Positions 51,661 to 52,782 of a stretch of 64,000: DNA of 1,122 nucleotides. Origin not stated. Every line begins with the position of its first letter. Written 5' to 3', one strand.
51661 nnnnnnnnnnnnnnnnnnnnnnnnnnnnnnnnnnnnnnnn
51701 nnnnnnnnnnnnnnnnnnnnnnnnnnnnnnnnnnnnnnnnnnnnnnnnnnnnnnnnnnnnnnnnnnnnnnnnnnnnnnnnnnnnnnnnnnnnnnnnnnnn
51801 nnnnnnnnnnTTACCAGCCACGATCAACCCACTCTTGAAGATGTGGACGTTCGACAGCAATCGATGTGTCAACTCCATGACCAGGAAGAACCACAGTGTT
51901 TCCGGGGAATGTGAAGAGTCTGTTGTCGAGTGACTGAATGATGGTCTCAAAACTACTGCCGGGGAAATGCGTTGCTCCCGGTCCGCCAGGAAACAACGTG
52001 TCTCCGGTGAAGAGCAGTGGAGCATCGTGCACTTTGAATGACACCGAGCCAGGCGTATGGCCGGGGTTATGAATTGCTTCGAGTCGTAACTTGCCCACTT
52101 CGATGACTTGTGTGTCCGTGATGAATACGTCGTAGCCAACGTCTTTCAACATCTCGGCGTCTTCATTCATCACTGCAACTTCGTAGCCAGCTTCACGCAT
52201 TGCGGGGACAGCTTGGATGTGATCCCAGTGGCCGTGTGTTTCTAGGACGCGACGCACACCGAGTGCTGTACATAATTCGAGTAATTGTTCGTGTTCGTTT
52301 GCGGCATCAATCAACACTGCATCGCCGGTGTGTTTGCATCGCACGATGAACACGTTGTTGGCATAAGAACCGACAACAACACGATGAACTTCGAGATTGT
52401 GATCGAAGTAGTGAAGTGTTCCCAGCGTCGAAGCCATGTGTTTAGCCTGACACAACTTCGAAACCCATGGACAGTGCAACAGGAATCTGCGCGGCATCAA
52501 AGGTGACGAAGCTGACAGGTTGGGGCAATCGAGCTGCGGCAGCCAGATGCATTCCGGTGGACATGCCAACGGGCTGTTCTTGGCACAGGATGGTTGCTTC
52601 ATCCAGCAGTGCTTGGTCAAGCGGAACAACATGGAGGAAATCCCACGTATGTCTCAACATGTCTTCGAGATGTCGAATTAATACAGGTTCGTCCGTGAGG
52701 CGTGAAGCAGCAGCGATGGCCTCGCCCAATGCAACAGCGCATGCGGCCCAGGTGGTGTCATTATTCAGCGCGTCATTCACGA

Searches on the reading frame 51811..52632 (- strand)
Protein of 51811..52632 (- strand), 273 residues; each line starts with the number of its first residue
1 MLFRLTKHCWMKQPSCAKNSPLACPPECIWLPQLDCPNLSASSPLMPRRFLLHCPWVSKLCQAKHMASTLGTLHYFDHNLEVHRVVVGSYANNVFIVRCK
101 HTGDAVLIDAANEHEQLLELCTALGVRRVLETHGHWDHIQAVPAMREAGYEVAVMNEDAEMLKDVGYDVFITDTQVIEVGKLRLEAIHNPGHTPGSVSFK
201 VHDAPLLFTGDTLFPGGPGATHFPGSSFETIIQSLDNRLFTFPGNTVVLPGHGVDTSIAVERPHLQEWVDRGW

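Call 35: search_protein_families(library=pfam, proteins=[window:51811-52632:-], max_evalue=0.001)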
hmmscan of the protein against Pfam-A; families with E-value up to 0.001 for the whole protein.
window:51811-52632:- (273 aa): 1 family
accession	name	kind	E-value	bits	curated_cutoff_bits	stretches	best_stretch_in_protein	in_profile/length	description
PF00753.33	Lactamase_B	-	5.9e-22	79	22.7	1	91-252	5-196/196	Metallo-beta-lactamase superfamily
